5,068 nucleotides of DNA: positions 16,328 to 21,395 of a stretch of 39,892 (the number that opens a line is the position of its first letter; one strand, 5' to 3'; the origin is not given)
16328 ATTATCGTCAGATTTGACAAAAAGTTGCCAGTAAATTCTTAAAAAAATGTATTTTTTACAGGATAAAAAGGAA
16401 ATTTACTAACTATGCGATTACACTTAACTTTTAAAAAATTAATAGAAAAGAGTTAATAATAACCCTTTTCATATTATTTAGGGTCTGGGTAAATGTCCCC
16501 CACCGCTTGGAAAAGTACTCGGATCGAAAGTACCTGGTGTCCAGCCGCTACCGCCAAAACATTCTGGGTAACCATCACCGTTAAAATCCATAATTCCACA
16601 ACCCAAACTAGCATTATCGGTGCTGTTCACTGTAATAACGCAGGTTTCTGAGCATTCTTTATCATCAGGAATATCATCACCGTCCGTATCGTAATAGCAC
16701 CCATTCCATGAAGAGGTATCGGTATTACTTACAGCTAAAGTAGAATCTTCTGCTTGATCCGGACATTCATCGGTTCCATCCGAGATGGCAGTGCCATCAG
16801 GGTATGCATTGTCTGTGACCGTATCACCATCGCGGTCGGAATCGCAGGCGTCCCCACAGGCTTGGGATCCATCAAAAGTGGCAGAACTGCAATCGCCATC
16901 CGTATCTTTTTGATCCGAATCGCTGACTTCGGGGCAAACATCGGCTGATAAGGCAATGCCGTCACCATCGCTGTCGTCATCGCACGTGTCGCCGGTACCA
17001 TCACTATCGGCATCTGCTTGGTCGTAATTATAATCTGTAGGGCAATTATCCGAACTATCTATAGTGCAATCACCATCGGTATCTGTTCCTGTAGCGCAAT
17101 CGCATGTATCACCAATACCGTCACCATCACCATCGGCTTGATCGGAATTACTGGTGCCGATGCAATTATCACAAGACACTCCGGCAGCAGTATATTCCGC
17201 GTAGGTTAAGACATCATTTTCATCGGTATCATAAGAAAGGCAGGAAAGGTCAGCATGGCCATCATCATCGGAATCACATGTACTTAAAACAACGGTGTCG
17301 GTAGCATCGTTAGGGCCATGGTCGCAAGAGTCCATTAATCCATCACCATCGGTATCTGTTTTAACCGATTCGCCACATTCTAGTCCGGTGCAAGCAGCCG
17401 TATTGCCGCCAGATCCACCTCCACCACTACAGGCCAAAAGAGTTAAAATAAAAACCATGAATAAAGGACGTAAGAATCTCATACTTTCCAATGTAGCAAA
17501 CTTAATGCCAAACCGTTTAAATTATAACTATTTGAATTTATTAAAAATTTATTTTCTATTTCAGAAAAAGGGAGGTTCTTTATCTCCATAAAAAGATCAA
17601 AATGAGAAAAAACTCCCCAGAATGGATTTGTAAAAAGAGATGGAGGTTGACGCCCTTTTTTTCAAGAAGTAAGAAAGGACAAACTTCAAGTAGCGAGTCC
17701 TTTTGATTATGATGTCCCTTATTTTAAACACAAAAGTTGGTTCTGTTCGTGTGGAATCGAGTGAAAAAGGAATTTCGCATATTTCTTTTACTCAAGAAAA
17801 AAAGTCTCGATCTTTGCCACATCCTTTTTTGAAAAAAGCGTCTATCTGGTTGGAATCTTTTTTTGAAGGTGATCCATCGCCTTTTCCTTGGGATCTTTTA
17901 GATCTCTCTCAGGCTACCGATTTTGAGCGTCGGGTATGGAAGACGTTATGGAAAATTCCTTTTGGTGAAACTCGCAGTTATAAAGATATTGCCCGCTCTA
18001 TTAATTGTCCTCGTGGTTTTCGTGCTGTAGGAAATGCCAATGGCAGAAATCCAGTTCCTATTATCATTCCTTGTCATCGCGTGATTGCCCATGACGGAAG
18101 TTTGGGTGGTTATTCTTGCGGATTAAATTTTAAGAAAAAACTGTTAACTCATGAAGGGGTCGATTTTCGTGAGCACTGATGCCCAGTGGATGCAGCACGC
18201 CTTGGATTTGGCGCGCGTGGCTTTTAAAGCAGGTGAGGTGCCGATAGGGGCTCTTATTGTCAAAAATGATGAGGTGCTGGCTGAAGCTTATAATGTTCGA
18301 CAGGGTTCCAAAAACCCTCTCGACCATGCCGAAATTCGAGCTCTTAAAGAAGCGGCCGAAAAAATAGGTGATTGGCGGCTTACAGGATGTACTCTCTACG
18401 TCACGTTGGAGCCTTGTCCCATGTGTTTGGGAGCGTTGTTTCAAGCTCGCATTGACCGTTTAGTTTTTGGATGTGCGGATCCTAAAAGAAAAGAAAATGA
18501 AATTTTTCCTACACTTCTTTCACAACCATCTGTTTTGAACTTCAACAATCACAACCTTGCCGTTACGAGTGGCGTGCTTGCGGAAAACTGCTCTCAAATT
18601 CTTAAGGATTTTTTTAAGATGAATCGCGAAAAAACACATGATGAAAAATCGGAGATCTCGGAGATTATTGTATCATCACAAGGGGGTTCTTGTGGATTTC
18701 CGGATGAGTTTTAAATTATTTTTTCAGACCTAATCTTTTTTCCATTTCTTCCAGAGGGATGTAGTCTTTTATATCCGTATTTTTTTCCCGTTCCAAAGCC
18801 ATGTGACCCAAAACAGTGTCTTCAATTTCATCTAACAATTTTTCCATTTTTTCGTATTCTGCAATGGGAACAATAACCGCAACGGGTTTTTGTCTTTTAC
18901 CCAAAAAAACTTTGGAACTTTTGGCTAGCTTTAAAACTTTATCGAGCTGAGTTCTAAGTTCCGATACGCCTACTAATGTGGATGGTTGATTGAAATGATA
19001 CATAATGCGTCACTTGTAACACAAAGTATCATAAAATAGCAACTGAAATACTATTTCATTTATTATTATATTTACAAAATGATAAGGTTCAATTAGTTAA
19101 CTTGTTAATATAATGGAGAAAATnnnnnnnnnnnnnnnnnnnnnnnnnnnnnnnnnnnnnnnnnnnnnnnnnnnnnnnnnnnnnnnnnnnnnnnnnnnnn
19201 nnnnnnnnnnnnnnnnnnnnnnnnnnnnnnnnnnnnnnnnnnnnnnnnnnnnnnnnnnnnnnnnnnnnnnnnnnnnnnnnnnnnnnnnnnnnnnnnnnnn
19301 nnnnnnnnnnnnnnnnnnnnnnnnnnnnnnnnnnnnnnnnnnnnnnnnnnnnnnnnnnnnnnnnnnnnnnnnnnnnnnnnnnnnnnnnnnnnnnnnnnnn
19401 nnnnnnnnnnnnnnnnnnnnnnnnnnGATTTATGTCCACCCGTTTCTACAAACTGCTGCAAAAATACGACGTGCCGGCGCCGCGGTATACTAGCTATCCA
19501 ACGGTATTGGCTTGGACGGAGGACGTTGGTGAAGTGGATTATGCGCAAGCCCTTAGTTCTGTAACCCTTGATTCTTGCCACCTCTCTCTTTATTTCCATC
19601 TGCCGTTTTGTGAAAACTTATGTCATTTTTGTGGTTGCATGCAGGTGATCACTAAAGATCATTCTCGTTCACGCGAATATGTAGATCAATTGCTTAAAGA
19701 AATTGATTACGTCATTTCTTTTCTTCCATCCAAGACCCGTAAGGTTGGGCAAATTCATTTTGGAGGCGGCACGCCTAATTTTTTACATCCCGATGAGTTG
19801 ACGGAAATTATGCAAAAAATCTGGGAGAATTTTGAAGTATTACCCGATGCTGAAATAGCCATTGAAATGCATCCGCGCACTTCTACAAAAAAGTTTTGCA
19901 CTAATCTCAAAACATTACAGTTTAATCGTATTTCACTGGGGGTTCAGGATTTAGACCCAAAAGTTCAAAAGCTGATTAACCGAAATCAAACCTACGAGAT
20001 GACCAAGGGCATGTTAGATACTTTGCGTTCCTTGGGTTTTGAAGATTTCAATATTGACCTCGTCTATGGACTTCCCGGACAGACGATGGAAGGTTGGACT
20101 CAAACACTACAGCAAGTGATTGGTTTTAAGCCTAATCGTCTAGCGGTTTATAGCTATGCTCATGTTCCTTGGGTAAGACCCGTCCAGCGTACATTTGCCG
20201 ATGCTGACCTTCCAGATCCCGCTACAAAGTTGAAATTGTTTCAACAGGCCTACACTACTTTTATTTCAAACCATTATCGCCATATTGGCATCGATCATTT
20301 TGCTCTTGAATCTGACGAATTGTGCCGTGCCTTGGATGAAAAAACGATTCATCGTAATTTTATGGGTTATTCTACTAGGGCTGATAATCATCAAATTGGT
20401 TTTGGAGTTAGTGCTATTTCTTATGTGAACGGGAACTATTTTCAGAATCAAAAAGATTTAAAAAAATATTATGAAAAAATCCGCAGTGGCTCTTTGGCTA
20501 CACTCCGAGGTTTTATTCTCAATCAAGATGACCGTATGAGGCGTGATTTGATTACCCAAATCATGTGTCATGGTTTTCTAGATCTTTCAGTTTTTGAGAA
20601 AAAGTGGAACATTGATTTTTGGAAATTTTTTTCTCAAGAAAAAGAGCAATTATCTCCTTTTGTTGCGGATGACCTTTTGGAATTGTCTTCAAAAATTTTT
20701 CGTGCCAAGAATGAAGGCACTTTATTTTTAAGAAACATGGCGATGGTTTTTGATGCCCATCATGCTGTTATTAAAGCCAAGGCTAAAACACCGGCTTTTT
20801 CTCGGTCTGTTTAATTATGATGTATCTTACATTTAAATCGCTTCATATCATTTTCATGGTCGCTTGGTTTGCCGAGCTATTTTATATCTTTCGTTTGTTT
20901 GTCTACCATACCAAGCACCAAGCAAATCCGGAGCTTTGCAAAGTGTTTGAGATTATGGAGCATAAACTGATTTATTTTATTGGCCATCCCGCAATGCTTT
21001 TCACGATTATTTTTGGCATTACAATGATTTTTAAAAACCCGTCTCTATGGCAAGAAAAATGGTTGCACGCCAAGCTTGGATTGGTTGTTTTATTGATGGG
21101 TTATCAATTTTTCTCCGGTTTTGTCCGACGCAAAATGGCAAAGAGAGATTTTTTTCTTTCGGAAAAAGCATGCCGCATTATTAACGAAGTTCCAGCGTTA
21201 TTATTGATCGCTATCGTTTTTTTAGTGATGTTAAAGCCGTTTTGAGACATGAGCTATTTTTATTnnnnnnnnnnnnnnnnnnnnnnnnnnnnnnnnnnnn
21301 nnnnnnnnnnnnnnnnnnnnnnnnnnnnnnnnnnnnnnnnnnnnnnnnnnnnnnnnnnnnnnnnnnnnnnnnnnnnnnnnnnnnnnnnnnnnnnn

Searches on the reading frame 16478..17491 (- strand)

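Call 18: search_protein_families(library=pfam, proteins=[window:16478-17491:-], max_evalue=0.001)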
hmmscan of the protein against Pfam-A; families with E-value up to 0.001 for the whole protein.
window:16478-17491:- (337 aa): 1 family
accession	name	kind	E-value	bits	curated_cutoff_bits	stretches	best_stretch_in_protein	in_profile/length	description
PF02412.23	TSP_3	-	3.8e-10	39.7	25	2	159-194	1-36/36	Thrombospondin type 3 repeat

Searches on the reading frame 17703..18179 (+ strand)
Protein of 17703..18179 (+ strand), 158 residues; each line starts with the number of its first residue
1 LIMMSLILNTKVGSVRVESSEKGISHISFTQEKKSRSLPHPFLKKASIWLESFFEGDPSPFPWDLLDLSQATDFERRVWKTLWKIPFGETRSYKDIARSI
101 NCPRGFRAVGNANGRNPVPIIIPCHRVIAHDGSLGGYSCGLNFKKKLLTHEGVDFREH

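Call 18: search_protein_families(library=pfam, proteins=[window:17703-18179:+], max_evalue=0.001)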
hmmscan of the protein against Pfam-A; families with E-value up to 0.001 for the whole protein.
window:17703-18179:+ (158 aa): 1 family
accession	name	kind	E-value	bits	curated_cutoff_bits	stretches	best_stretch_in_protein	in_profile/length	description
PF01035.26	DNA_binding_1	-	2.6e-33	114.1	27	1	73-153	1-81/81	6-O-methylguanine DNA methyltransferase, DNA binding domain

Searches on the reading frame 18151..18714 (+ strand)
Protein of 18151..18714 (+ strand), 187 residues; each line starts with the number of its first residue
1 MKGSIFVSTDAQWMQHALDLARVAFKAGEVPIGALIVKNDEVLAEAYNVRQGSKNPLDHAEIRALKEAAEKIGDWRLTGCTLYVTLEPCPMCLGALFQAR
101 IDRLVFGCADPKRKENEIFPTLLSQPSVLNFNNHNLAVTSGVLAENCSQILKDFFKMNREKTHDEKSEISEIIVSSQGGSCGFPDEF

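Call 18: search_protein_families(library=pfam, proteins=[window:18151-18714:+], max_evalue=0.001)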
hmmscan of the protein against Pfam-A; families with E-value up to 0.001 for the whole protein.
window:18151-18714:+ (187 aa): 3 families
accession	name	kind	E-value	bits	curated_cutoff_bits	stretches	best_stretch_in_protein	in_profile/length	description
PF14437.12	MafB19-deam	-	5.8e-40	136.9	27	1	10-158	3-141/142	MafB19-like deaminase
PF00383.29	dCMP_cyt_deam_1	-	4.2e-29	100.9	25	1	8-108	2-102/102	Cytidine and deoxycytidylate deaminase zinc-binding region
PF14439.12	Bd3614-deam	-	3.3e-05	24.3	38.5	1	34-99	12-77/113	Bd3614-like deaminase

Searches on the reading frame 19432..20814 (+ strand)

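Call 18: search_protein_families(library=pfam, proteins=[window:19432-20814:+], max_evalue=0.001)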
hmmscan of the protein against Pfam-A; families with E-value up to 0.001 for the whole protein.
window:19432-20814:+ (460 aa): 2 families
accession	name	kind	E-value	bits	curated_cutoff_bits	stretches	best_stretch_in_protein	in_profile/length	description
PF04055.27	Radical_SAM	-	1.6e-21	77.6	29.5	1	55-227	2-164/166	Radical SAM superfamily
PF06969.22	HemN_C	-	1.1e-07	32.3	24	1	363-432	1-67/67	HemN C-terminal domain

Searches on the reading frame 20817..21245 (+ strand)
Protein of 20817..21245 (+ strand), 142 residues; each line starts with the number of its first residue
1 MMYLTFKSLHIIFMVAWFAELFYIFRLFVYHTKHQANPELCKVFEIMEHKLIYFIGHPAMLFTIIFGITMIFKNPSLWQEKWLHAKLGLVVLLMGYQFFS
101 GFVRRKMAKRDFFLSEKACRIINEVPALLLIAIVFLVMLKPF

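Call 18: search_protein_families(library=pfam, proteins=[window:20817-21245:+], max_evalue=0.001)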
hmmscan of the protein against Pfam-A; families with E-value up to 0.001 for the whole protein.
window:20817-21245:+ (142 aa): 2 families
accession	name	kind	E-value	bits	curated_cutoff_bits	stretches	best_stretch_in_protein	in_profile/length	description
PF03653.18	UPF0093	-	3.4e-43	147.8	34.2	1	2-142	4-146/146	Uncharacterised protein family (UPF0093)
PF05425.18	CopD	-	2.1e-05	25.3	32.1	1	55-138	10-103/105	Copper resistance protein D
